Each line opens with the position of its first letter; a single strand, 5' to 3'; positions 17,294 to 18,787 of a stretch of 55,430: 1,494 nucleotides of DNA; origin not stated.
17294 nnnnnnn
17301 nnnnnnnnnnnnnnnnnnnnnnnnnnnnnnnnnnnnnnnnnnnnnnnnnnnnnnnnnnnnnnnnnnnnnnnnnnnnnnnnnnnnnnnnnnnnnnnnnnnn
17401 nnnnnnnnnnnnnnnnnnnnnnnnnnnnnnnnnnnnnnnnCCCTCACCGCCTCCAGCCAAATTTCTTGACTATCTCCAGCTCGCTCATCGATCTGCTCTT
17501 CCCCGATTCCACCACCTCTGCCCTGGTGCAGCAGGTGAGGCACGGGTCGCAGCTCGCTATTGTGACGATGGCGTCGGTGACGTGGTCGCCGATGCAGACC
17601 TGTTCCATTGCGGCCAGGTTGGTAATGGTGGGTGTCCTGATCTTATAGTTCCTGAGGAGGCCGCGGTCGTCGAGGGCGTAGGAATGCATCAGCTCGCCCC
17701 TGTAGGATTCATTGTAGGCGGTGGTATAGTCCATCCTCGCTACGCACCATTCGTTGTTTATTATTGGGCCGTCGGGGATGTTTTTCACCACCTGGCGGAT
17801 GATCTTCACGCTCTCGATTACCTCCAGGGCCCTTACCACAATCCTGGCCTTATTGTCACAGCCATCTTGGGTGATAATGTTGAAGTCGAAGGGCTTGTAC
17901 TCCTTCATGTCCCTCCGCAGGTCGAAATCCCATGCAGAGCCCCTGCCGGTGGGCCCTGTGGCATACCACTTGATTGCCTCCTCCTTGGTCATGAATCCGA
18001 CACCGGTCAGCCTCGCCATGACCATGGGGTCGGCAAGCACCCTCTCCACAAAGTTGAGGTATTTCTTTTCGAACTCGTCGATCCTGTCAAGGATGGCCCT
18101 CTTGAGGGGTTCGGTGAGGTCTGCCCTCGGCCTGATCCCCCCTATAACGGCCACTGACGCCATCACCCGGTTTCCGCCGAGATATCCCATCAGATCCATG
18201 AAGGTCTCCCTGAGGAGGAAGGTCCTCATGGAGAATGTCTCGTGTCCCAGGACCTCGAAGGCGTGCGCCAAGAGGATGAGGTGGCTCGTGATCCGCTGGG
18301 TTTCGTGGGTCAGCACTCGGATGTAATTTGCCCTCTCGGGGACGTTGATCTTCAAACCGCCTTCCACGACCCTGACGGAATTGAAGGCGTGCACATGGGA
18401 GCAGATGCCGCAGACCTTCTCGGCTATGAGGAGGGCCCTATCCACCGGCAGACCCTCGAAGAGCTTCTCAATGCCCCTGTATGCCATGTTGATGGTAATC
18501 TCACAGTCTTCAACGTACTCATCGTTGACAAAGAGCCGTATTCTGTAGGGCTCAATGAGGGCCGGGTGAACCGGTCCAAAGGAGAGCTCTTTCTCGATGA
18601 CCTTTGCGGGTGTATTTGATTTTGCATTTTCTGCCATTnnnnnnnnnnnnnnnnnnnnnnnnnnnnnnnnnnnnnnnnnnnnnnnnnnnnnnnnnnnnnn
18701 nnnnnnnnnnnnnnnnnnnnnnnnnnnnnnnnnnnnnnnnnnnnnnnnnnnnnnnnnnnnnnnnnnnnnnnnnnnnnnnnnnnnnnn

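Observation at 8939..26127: Antiporter-hydrogenase genes run straight into the ATP synthase genes: 26 same-strand genes with no junction longer than 16 nt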

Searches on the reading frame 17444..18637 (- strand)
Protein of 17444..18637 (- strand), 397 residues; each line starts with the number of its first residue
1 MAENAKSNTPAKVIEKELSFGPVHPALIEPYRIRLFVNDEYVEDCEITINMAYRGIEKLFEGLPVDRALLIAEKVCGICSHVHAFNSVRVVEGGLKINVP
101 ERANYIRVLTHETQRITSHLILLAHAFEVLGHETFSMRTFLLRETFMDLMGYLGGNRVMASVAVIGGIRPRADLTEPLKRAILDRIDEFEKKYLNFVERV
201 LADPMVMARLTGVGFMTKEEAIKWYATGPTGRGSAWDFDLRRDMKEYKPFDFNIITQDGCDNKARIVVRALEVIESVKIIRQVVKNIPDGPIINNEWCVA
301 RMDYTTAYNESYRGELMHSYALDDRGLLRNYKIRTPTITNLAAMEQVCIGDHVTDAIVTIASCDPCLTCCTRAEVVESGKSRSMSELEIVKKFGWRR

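Call 6: search_protein_families(library=pfam, proteins=[window:17444-18637:-], max_evalue=0.01)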
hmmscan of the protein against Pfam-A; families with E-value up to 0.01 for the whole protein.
window:17444-18637:- (397 aa): 2 families
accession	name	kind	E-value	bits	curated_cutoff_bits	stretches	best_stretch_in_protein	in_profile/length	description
PF00346.24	Complex1_49kDa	-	2.6e-47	161.6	24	2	130-297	2-169/271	Respiratory-chain NADH dehydrogenase, 49 Kd subunit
PF00374.24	NiFeSe_Hases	-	2.1e-16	60.4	25.8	1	54-122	1-69/508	Nickel-dependent hydrogenase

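Call 12: find_encoding_contigs(protein=window:17444-18637:-, flank=10000, max_places=6)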
Protein window:17444-18637:- (397 aa): 8 contigs read that carry it; 6 places shown.
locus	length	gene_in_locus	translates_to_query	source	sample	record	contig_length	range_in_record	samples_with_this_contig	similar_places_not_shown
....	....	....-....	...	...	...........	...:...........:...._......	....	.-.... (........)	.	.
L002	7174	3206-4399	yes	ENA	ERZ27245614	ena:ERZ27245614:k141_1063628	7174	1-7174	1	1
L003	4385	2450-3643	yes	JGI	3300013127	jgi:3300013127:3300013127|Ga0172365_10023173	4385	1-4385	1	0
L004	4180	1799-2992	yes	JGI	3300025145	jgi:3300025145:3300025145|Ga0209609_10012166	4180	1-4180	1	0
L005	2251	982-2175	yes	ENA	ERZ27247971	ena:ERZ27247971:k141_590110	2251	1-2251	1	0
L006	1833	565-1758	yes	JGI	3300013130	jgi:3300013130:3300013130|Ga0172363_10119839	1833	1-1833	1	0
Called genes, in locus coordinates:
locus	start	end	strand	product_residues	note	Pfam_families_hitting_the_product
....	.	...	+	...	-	?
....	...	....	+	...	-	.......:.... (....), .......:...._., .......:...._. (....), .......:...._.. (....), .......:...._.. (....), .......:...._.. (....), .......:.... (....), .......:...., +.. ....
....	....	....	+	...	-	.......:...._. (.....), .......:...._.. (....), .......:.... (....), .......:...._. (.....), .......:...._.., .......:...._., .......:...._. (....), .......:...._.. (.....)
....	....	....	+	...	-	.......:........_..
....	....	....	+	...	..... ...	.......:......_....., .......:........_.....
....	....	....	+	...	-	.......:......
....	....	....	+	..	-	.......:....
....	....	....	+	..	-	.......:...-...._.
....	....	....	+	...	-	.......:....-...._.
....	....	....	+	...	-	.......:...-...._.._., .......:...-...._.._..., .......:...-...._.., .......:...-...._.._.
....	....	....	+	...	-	?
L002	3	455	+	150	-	PF04039:MnhB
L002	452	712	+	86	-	-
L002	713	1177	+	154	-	PF00037:Fer4 (weak), PF00037:Fer4 (weak), PF12838:Fer4_7, PF13187:Fer4_9, PF00037:Fer4 (weak), PF13237:Fer4_10, PF14697:Fer4_21 (weak), PF13187:Fer4_9 (weak), +10 more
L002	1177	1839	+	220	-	-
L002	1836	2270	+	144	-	PF00037:Fer4 (weak), PF12838:Fer4_7, PF13187:Fer4_9 (weak), PF13237:Fer4_10 (weak), PF14697:Fer4_21 (weak), PF13237:Fer4_10 (weak), PF00037:Fer4 (weak), PF00037:Fer4, +14 more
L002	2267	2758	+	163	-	PF13183:Fer4_8 (faint), PF14697:Fer4_21 (weak), PF00037:Fer4 (weak), PF12837:Fer4_6 (faint), PF13237:Fer4_10, PF12838:Fer4_7, PF13187:Fer4_9 (weak), PF13484:Fer4_16 (faint)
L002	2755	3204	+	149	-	PF01058:Oxidored_q6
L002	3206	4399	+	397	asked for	PF00374:NiFeSe_Hases, PF00346:Complex1_49kDa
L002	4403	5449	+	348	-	PF00146:NADHdh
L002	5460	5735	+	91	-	PF10622:Ehbp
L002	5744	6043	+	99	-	PF01990:ATP-synt_F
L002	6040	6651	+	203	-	PF01991:vATP-synt_E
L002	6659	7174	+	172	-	?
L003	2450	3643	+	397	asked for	PF00374:NiFeSe_Hases, PF00346:Complex1_49kDa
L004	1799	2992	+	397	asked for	PF00374:NiFeSe_Hases, PF00346:Complex1_49kDa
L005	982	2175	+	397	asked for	PF00374:NiFeSe_Hases, PF00346:Complex1_49kDa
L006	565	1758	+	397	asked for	PF00374:NiFeSe_Hases, PF00346:Complex1_49kDa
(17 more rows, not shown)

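Call 13: find_homologous_proteins(query=window:17444-18637:-, max_evalue=1e-20)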
Query window:17444-18637:- (397 aa): 702 proteins with E <= 1e-20 among 4607 candidates; the best 120 are listed.
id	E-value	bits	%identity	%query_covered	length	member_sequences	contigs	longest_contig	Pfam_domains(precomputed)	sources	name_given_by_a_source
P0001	7.0e-267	902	100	100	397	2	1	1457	PF00374.25,PF00346.25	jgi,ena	-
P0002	7.3e-267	902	100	100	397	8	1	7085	PF00374.25,PF00346.25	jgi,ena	-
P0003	1.5e-233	793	84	100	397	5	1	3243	PF00374.25,PF00346.25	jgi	jgi:energy-converting hydrogenase B subunit N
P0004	2.9e-233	792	85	100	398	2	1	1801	PF00374.25,PF00346.25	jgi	jgi:energy-converting hydrogenase B subunit N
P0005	9.2e-230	780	83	100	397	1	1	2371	PF00374.25,PF00346.25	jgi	-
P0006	1.3e-229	780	83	100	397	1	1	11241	PF00374.25,PF00346.25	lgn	-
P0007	1.6e-213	727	77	98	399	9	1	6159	PF00374.25,PF00346.25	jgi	jgi:energy-converting hydrogenase B subunit N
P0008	2.1e-210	716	76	100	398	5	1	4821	PF00374.25,PF00346.25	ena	-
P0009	6.3e-207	705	74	100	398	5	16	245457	PF00374.25,PF00346.25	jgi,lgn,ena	jgi:energy-converting hydrogenase B subunit N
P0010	3.2e-206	703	76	97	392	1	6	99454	PF00374.25,PF00346.25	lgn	-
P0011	1.4e-204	697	76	97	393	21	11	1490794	PF00374.25,PF00346.25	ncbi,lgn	ncbi:MAG: nickel-dependent hydrogenase large subunit [Candidatus Methanosuratincola petrocarbonis]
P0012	3.2e-203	693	75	97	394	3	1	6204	PF00374.25,PF00346.25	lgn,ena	-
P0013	3.5e-203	693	76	97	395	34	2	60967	PF00374.25,PF00346.25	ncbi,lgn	ncbi:MAG: nickel-dependent hydrogenase large subunit [Candidatus Methanomethylicaceae archaeon]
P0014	6.1e-203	692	74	99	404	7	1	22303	PF00374.25,PF00346.25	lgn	-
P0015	4.2e-201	686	76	97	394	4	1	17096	PF00374.25,PF00346.25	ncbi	-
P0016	7.1e-201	685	74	97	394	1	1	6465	PF00374.25,PF00346.25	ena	-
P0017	3.7e-198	676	71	99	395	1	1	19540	PF00374.25,PF00346.25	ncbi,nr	ncbi:MAG: nickel-dependent hydrogenase large subunit [Candidatus Methanomethylicus sp.]|nr:nickel-de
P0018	2.1e-195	667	72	98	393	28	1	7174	PF00374.25,PF00346.25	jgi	-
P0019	1.3e-193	661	72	97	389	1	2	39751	PF00374.25,PF00346.25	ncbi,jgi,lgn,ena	-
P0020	6.3e-192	656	73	96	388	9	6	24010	PF00374.25,PF00346.25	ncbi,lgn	ncbi:MAG: nickel-dependent hydrogenase large subunit [Candidatus Methanomethylicaceae archaeon]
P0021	2.3e-191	654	71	97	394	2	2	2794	PF00374.25,PF00346.25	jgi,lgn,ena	-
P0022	1.5e-190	651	71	97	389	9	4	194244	PF00374.25,PF00346.25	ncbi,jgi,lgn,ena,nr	ncbi:MAG: nickel-dependent hydrogenase large subunit [Candidatus Methanomethylicia archaeon]|jgi:ene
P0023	2.1e-188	644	71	97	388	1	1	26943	PF00374.25,PF00346.25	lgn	-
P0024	3.6e-185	633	69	97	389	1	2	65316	PF00374.25,PF00346.25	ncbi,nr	ncbi:MAG: nickel-dependent hydrogenase large subunit [Candidatus Methanomethyliaceae archaeon]|nr:ni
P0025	4.6e-162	557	69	86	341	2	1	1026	PF00374.25,PF00346.25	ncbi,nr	ncbi:MAG TPA: nickel-dependent hydrogenase large subunit, partial [Candidatus Methanomethylicus sp.]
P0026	9.7e-160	550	61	98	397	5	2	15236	PF00374.25,PF00346.25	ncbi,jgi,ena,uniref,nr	ncbi:MAG: hypothetical protein DRJ31_05995 [Candidatus Methanomethylicota archaeon]|uniref:NADH-quin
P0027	9.3e-157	540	58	97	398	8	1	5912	PF00374.25,PF00346.25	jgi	-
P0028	7.2e-148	511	57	97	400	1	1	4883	PF00374.25,PF00346.25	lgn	-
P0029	1.3e-147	510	77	71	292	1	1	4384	PF00374.25,PF00346.25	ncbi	ncbi:MAG: nickel-dependent hydrogenase large subunit, partial [Candidatus Methanosuratincola petroca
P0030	2.6e-146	505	57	97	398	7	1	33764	PF00374.25,PF00346.25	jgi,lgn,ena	-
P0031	9.6e-133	461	54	96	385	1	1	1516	PF00374.25,PF00346.25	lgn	-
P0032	2.7e-131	456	56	92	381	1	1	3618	PF00374.25,PF00346.25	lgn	-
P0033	6.8e-131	455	53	96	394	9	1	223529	PF00374.25,PF00346.25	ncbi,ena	-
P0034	9.3e-131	454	56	92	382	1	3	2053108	PF00374.25,PF00346.25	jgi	jgi:energy-converting hydrogenase B subunit N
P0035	1.3e-130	454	55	93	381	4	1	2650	PF00374.25,PF00346.25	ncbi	-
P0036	7.3e-130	451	53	94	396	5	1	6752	PF00374.25,PF00346.25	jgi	-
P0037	1.6e-129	450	52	93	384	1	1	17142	PF00374.25,PF00346.25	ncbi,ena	-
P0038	1.2e-128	447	53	92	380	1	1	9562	PF00374.25,PF00346.25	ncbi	-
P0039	3.2e-128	446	52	94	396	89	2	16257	PF00374.25,PF00346.25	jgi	-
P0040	4.2e-128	445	50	98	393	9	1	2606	PF00374.25,PF00346.25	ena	-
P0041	6.0e-128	445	54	91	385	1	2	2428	PF00374.25,PF00346.25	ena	-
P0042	6.1e-128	445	54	91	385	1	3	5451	PF00374.25,PF00346.25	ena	-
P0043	6.1e-128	445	54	91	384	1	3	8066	PF00374.25,PF00346.25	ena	-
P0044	7.1e-128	445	54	92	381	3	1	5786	PF00374.25,PF00346.25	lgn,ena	-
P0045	9.8e-128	444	55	94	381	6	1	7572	PF00374.25,PF00346.25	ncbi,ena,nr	ncbi:MAG TPA: nickel-dependent hydrogenase large subunit [Methanobacterium sp.]|nr:nickel-dependent 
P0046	1.6e-127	444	54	92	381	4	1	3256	PF00374.25,PF00346.25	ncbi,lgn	-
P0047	5.8e-127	442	55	91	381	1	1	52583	PF00374.25,PF00346.25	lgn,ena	-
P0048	5.8e-127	442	55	91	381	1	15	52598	PF00374.25,PF00346.25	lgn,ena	-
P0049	6.1e-127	442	55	91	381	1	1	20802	PF00374.25,PF00346.25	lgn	-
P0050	6.1e-127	442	55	91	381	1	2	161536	PF00374.25,PF00346.25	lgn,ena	-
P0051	6.6e-127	442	54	92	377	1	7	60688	PF00374.25,PF00346.25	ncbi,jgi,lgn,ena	jgi:energy-converting hydrogenase B subunit N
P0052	7.5e-127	441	55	94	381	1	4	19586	PF00374.25,PF00346.25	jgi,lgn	-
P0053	7.6e-127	441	53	94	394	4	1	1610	PF00374.25,PF00346.25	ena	-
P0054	1.1e-126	441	53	91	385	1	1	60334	PF00374.25,PF00346.25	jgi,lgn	jgi:energy-converting hydrogenase B subunit N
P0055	1.3e-126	441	53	94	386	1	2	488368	PF00374.25,PF00346.25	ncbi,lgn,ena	-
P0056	1.8e-126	440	54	92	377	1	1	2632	PF00374.25,PF00346.25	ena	-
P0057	2.7e-126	440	55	91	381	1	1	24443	PF00374.25,PF00346.25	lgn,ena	-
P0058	2.8e-126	439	55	91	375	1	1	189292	PF00374.25,PF00346.25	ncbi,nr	ncbi:MAG: hypothetical protein FGO69_02785 [Methanobacterium sp.]|nr:MAG: hypothetical protein FGO69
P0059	2.9e-126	439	55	91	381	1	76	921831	PF00374.25,PF00346.25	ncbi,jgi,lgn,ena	jgi:energy-converting hydrogenase B subunit N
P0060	3.3e-126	439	54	93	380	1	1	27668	PF00374.25,PF00346.25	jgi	-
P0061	3.4e-126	439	53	94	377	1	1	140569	PF00374.25,PF00346.25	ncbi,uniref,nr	ncbi:nickel-dependent hydrogenase large subunit [Methanobacterium alcaliphilum]|uniref:hydrogenase l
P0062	3.4e-126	439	53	94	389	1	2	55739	PF00374.25,PF00346.25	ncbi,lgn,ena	-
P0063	3.5e-126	439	52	90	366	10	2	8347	PF00374.25,PF00346.25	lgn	-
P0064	3.7e-126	439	55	91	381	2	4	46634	PF00374.25,PF00346.25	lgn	-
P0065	4.9e-126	439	54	94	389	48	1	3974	PF00374.25,PF00346.25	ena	-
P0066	5.0e-126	439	53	94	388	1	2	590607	PF00374.25,PF00346.25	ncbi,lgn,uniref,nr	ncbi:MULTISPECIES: hydrogenase large subunit [Methanobacterium]|uniref:NADH-quinone oxidoreductase s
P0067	5.4e-126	439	53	94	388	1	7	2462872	PF00374.25,PF00346.25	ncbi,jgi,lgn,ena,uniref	ncbi:nickel-dependent hydrogenase large subunit [Methanobacterium sp.]|uniref:hydrogenase large subu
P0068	5.8e-126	438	53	94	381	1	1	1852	PF00374.25,PF00346.25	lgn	-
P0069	6.4e-126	438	53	94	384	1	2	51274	PF00374.25,PF00346.25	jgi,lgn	jgi:energy-converting hydrogenase B subunit N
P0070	6.6e-126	438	53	94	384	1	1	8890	PF00374.25,PF00346.25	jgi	-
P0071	7.0e-126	438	52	97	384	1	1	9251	PF00374.25,PF00346.25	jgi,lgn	-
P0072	7.9e-126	438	54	94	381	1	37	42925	PF00374.25,PF00346.25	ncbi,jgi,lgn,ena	-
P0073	8.7e-126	438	52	93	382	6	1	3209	PF00374.25,PF00346.25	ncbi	-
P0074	8.7e-126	438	54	94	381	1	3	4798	PF00374.25,PF00346.25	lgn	-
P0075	9.8e-126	438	54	94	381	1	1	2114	PF00374.25,PF00346.25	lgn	-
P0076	1.0e-125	438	53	94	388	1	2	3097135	PF00374.25,PF00346.25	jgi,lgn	jgi:energy-converting hydrogenase B subunit N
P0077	1.0e-125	438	53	96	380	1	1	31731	PF00374.25,PF00346.25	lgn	-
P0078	1.1e-125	438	54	94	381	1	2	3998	PF00374.25,PF00346.25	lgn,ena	-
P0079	1.2e-125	437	54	94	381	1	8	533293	PF00374.25,PF00346.25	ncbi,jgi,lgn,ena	jgi:energy-converting hydrogenase B subunit N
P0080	1.2e-125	437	54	94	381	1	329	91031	PF00374.25,PF00346.25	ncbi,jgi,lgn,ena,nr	ncbi:MAG: Membrane-bound hydrogenase subunit alpha [Methanobacterium sp. PtaU1.Bin097]|jgi:energy-co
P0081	1.4e-125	437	54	94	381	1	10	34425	PF00374.25,PF00346.25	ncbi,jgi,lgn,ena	-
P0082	1.4e-125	437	53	94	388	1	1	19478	PF00374.25,PF00346.25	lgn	-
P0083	1.6e-125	437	55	92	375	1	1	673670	PF00374.25,PF00346.25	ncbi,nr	ncbi:MAG: nickel-dependent hydrogenase large subunit [Methanobacteriaceae archaeon]|nr:nickel-depend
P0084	1.9e-125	437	53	94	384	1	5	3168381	PF00374.25,PF00346.25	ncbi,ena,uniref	ncbi:nickel-dependent hydrogenase large subunit [Methanobacterium sp. MBAC-LM]|uniref:hydrogenase la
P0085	1.9e-125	437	53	94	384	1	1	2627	PF00374.25,PF00346.25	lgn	-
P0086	2.0e-125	437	53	94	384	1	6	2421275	PF00374.25,PF00346.25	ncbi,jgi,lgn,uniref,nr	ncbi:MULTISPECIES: nickel-dependent hydrogenase large subunit [Methanobacterium]|jgi:energy-converti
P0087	2.3e-125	436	53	94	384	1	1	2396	PF00374.25,PF00346.25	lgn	-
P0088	2.5e-125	436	54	92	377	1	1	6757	PF00374.25,PF00346.25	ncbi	-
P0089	2.7e-125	436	54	91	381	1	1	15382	PF00374.25,PF00346.25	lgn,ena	-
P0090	3.1e-125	436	54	92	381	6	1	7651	PF00374.25,PF00346.25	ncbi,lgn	-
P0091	3.3e-125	436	53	94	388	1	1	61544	PF00374.25,PF00346.25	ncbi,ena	ncbi:MAG: nickel-dependent hydrogenase large subunit [Methanobacterium sp.]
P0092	4.4e-125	436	53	94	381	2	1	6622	PF00374.25,PF00346.25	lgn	-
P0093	6.3e-125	435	54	92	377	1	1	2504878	PF00374.25,PF00346.25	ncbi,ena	-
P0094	6.5e-125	435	54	94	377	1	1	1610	PF00374.25,PF00346.25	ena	-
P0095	7.2e-125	435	54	94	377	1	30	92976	PF00374.25,PF00346.25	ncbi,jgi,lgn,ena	ncbi:MAG: nickel-dependent hydrogenase large subunit [Methanobacterium sp.]|jgi:energy-converting hy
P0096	9.1e-125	434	53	94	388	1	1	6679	PF00374.25,PF00346.25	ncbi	ncbi:MAG: nickel-dependent hydrogenase large subunit [Methanobacterium sp.]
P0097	1.0e-124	434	53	94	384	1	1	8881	PF00374.25,PF00346.25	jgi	jgi:energy-converting hydrogenase B subunit N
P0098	1.2e-124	434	52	91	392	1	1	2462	PF00374.25,PF00346.25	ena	-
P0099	1.4e-124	434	54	94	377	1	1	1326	PF00374.25,PF00346.25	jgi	jgi:energy-converting hydrogenase B subunit N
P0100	1.6e-124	434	53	91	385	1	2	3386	PF00374.25,PF00346.25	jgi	jgi:energy-converting hydrogenase B subunit N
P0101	1.7e-124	434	54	94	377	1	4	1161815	PF00374.25,PF00346.25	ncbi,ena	-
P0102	1.8e-124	434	54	94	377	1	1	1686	PF00374.25,PF00346.25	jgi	-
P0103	2.0e-124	433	55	89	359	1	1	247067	PF00374.25,PF00346.25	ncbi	-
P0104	2.4e-124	433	54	94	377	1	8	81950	PF00374.25,PF00346.25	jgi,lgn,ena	jgi:energy-converting hydrogenase B subunit N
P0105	2.7e-124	433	54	91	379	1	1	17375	PF00374.25,PF00346.25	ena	-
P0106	3.5e-124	433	54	94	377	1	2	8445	PF00374.25,PF00346.25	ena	-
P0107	3.7e-124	432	53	91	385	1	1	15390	PF00374.25,PF00346.25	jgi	-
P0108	4.2e-124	432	53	91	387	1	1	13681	PF00374.25,PF00346.25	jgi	jgi:energy-converting hydrogenase B subunit N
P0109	4.8e-124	432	54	94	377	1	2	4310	PF00374.25,PF00346.25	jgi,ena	jgi:energy-converting hydrogenase B subunit N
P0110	4.8e-124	432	54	94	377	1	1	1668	PF00374.25,PF00346.25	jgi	-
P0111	4.9e-124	432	52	94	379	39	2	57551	PF00374.25,PF00346.25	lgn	-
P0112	5.0e-124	432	52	92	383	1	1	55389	PF00374.25,PF00346.25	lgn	-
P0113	5.3e-124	432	52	90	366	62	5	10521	PF00374.25,PF00346.25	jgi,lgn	jgi:energy-converting hydrogenase B subunit N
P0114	5.7e-124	432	52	91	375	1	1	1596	PF00374.25,PF00346.25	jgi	jgi:energy-converting hydrogenase B subunit N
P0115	5.8e-124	432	53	92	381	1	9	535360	PF00374.25,PF00346.25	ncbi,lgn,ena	-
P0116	6.4e-124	432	54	94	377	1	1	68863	PF00374.25,PF00346.25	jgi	jgi:energy-converting hydrogenase B subunit N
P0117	6.6e-124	432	54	94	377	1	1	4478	PF00374.25,PF00346.25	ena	-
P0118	8.4e-124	431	52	94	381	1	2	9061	PF00374.25,PF00346.25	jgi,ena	-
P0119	8.5e-124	431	54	91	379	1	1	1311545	PF00374.25,PF00346.25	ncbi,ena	-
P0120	8.8e-124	431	52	92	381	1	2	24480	PF00374.25,PF00346.25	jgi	jgi:energy-converting hydrogenase B subunit N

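Call 15: find_related_loci(query=A1, collection=genome_contigs, flank=10000)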
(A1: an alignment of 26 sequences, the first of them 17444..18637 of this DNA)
Query A1 (397 aa) in genome_contigs; peptide patterns used: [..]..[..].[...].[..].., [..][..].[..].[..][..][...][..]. (x = any residue, [..] = any of these).
599 stretches matched a pattern (row limit reached: there are more); 569 encode a relative of the query (tblastn E <= 1e-3); the best 80 are kept; 80 distinct loci.
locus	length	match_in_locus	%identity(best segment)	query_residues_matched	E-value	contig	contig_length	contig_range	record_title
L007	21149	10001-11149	77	14-396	0e+0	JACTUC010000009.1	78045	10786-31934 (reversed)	MAG: Candidatus Methanomethyliaceae archaeon isolate SPRUCE.2016.3.metabat2.33 SPRUCE.2016.3_scaffold_263, whole genome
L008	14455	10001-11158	76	12-397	0e+0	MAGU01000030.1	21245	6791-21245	MAG: Candidatus Methanomethylicus oleisabuli isolate V3 V3_s28, whole genome shotgun sequence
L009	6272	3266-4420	76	13-397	0e+0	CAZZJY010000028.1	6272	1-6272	MAG TPA_asm: uncultured Nitrososphaerota archaeon isolate binchicken_co25_125 genome assembly, contig: k141_46516, whole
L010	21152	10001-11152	75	14-397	0e+0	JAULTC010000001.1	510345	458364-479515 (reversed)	MAG: Candidatus Methanosuratincola sp. GD_Cm_T35_P0_bin.90 NODE_8_length_510345_cov_18.378141, whole genome shotgun sequ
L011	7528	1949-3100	75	14-397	0e+0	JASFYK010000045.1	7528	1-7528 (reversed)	MAG: Thermoproteota archaeon isolate JZ_65_OP_bin_51 NODE_45_length_7528_cov_1.279962, whole genome shotgun sequence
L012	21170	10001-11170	74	7-397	0e+0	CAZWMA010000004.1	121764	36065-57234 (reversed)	MAG TPA_asm: uncultured Nitrososphaerota archaeon isolate binchicken_co220_99 genome assembly, contig: NODE_46_length_12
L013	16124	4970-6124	76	13-397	0e+0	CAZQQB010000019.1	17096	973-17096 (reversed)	MAG TPA_asm: uncultured Nitrososphaerota archaeon isolate binchicken_co40_19 genome assembly, contig: NODE_1877_length_1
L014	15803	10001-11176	71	6-397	0e+0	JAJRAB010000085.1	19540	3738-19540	MAG: Candidatus Methanomethylicus sp. isolate OWC_0001 OWC_0001_k121_50551266, whole genome shotgun sequence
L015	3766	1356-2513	72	12-397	0e+0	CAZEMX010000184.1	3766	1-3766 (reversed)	MAG TPA_asm: uncultured Nitrososphaerota archaeon isolate binchicken_co265_268 genome assembly, contig: NODE_30827_lengt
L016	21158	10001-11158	72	12-397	0e+0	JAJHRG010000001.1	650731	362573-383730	MAG: Candidatus Methanomethylicota archaeon isolate Bin S31 scaffold_1_c1, whole genome shotgun sequence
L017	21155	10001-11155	69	12-396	0e+0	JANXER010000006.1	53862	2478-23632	MAG: Candidatus Methanomethyliaceae archaeon isolate SKYB85 NODE_6_length_53862_cov_4.954933, whole genome shotgun seque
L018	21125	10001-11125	53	15-389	2e-136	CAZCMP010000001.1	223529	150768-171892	MAG TPA_asm: uncultured Thermococci archaeon isolate binchicken_co43_47 genome assembly, contig: NODE_12_length_223529_c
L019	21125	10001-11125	53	15-389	7e-136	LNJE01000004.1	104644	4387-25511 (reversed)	MAG: Candidatus Methanofastidiosum methylothiophilum isolate ADurb1213_Bin02801 APG09_contig000004, whole genome shotgun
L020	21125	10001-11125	52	15-389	2e-134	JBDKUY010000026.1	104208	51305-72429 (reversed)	MAG: Methanofastidiosum sp. isolate 8_bin.39 c_000000408340, whole genome shotgun sequence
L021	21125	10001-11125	52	15-389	1e-134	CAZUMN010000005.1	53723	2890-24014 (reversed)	MAG TPA_asm: uncultured Thermococci archaeon isolate SRP263991_co4_129 genome assembly, contig: NODE_517_length_53723_co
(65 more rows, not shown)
